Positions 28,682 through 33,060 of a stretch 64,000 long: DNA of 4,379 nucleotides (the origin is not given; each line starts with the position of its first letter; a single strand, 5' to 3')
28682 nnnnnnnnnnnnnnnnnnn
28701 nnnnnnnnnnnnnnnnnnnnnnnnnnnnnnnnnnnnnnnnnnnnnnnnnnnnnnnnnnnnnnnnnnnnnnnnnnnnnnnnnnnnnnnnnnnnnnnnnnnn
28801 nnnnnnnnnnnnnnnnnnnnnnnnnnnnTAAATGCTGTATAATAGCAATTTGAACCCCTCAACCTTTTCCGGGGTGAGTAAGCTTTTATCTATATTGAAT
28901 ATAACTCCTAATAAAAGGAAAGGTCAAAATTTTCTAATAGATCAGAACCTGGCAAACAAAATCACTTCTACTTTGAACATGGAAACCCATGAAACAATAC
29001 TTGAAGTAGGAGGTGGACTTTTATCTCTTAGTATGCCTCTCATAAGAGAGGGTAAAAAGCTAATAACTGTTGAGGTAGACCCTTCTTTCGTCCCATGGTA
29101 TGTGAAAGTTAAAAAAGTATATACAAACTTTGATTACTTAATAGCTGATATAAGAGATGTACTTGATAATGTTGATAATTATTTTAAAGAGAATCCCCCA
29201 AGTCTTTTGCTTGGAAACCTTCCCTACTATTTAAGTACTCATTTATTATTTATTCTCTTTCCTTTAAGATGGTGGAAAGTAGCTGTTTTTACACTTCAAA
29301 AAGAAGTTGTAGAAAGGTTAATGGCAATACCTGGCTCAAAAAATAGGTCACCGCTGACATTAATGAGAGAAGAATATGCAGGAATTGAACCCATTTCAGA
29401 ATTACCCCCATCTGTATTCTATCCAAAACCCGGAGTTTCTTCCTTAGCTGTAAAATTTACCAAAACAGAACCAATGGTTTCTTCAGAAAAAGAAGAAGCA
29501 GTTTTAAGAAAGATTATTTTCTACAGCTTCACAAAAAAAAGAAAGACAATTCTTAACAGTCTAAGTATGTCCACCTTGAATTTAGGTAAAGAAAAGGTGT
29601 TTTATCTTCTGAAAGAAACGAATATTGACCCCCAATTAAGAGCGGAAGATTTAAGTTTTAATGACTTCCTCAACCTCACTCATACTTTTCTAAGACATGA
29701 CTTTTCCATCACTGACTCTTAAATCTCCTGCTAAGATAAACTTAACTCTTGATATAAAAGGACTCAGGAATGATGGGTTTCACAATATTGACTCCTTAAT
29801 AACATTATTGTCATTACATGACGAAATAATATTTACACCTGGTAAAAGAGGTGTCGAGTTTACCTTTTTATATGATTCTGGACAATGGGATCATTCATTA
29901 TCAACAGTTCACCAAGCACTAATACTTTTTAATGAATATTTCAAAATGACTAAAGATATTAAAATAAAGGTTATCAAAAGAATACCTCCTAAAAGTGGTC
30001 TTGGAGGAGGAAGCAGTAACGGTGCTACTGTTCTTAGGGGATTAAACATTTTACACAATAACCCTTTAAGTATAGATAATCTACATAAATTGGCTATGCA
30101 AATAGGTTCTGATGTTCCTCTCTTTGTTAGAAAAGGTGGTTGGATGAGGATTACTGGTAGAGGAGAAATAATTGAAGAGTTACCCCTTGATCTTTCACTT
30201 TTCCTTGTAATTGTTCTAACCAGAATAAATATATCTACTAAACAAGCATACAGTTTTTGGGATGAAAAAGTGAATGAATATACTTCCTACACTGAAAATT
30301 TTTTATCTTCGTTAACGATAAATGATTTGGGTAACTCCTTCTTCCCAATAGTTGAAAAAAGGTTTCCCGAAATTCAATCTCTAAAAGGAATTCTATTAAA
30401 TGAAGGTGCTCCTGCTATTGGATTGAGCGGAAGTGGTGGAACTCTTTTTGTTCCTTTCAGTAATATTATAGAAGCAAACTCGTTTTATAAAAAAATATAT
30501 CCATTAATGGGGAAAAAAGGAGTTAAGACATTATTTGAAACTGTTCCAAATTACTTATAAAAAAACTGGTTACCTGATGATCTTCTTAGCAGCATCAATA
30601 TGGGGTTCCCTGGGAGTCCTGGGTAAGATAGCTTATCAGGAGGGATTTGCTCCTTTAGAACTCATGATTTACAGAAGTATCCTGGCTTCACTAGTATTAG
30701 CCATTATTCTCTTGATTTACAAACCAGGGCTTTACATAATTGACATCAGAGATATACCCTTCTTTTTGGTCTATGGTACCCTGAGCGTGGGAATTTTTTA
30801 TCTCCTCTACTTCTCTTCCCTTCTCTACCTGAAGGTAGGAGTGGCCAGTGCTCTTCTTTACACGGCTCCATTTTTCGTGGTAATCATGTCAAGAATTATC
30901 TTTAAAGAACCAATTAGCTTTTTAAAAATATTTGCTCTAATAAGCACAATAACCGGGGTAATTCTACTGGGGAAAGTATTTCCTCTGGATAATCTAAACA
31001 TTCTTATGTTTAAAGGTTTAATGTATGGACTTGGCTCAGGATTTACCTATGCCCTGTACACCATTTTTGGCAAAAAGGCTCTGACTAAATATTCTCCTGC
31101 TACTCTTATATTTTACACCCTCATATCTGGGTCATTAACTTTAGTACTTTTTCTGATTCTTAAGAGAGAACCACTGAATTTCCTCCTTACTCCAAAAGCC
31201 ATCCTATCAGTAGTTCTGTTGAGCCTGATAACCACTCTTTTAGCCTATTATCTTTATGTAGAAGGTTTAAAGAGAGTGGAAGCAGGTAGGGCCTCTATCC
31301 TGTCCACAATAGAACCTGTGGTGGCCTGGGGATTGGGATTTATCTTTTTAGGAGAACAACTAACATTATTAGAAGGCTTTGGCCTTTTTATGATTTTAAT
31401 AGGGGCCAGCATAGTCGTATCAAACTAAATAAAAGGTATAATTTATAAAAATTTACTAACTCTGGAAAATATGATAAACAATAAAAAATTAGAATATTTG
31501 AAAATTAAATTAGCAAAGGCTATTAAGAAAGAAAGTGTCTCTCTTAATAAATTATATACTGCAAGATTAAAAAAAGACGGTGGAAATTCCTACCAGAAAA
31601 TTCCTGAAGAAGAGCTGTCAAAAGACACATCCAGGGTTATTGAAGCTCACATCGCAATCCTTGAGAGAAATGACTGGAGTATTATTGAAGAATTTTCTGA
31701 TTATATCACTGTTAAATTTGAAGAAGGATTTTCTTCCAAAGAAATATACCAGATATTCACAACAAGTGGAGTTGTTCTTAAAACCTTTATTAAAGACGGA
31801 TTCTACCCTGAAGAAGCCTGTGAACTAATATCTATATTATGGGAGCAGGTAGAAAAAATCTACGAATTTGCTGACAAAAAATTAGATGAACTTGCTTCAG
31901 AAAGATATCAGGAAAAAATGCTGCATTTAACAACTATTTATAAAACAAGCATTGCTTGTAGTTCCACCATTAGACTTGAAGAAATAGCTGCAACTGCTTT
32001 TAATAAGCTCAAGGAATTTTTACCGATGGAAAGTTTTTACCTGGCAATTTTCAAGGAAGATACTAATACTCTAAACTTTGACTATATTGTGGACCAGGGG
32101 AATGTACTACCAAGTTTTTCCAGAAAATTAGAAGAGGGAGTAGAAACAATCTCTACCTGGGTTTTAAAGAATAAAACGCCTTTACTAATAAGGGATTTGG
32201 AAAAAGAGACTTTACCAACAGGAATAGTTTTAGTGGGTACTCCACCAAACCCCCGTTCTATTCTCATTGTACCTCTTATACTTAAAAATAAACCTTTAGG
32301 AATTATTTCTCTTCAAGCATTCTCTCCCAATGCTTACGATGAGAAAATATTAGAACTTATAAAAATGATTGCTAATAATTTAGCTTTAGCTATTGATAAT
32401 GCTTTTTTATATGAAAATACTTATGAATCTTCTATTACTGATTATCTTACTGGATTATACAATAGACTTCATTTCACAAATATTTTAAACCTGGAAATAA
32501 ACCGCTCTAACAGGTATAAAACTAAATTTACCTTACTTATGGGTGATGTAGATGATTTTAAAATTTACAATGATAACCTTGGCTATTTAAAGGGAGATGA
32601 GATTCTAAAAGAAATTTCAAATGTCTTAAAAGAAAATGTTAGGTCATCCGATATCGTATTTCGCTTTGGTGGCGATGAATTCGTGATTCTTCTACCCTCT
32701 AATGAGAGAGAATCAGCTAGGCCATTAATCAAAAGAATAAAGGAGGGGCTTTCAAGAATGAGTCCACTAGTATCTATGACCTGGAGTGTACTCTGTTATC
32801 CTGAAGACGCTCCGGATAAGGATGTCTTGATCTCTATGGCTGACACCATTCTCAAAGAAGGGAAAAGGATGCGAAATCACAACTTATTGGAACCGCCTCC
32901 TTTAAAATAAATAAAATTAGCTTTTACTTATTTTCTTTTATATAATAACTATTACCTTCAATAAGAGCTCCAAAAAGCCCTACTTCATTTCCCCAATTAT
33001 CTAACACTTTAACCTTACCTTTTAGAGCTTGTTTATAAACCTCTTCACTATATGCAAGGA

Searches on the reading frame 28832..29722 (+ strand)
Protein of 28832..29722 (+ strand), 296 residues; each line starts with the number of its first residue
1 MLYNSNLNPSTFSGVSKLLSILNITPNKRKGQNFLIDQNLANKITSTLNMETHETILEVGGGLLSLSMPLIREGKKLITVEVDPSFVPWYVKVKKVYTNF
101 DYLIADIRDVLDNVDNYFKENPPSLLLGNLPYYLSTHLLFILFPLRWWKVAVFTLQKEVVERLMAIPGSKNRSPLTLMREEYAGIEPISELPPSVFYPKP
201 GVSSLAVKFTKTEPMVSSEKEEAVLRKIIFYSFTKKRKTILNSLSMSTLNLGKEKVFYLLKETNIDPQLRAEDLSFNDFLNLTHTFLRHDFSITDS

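Call 28: search_protein_families(library=pfam, proteins=[window:28832-29722:+])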
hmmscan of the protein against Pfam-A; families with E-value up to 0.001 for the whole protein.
window:28832-29722:+ (296 aa): 1 family
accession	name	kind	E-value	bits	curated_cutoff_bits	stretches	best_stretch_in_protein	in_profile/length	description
PF00398.26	RrnaAD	-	3.7e-42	144.7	24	1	27-284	5-259/263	Ribosomal RNA adenine dimethylase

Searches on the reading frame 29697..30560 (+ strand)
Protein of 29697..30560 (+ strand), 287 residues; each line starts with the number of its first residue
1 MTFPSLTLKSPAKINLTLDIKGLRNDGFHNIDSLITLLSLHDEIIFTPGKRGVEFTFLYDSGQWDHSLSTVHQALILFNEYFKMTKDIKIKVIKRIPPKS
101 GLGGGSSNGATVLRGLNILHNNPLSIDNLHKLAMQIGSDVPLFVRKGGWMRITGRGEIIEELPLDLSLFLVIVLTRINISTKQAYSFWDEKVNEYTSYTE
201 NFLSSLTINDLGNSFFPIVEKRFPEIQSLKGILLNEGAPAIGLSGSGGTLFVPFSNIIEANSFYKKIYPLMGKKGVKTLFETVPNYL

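Call 28: search_protein_families(library=pfam, proteins=[window:29697-30560:+])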
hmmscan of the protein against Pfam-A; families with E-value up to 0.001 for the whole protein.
window:29697-30560:+ (287 aa): 2 families
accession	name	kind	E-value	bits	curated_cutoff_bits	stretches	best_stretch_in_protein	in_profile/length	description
PF00288.32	GHMP_kinases_N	-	2.3e-14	53.8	22.3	1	71-146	3-86/87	GHMP kinases N terminal domain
PF08544.19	GHMP_kinases_C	-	9.2e-05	23.2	21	1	212-257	24-69/85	GHMP kinases C terminal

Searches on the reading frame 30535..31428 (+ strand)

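Call 28: search_protein_families(library=pfam, proteins=[window:30535-31428:+])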
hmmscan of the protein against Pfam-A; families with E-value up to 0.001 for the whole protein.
window:30535-31428:+ (297 aa): 2 families
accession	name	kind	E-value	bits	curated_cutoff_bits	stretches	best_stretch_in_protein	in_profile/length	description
PF00892.27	EamA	-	7.8e-51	172.3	28.2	2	160-295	2-134/135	EamA-like transporter family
PF03151.22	TPT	-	5.1e-08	33.1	30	1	99-291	89-287/291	Triose-phosphate Transporter family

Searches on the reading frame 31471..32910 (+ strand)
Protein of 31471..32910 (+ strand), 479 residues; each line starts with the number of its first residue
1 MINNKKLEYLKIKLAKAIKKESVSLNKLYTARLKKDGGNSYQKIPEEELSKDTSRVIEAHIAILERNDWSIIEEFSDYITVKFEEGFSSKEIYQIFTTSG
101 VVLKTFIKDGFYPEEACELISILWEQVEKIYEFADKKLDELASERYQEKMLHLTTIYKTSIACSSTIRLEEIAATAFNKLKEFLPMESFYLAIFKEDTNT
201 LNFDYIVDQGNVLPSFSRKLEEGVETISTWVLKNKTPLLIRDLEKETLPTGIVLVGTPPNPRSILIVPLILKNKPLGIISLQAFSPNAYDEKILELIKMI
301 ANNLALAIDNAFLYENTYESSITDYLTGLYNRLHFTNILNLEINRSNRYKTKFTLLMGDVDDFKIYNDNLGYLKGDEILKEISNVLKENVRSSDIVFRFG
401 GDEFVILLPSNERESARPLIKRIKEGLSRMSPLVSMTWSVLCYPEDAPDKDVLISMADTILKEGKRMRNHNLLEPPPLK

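Call 8: search_protein_families(library=pfam, proteins=[window:31471-32910:+])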
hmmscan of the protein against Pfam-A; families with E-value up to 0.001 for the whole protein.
window:31471-32910:+ (479 aa): 4 families
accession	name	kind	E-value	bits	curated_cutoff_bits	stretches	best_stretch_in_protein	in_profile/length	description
PF00990.26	GGDEF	-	9.7e-35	120.1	23.8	1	322-468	2-158/161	Diguanylate cyclase, GGDEF domain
PF13185.12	GAF_2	-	2.2e-13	51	28.6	1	169-309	4-136/136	GAF domain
PF01590.32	GAF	-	2.6e-10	41.4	22.4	1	169-308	2-133/133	GAF domain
PF13492.12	GAF_3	-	3.9e-08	34.2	27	1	169-310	2-129/129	GAF domain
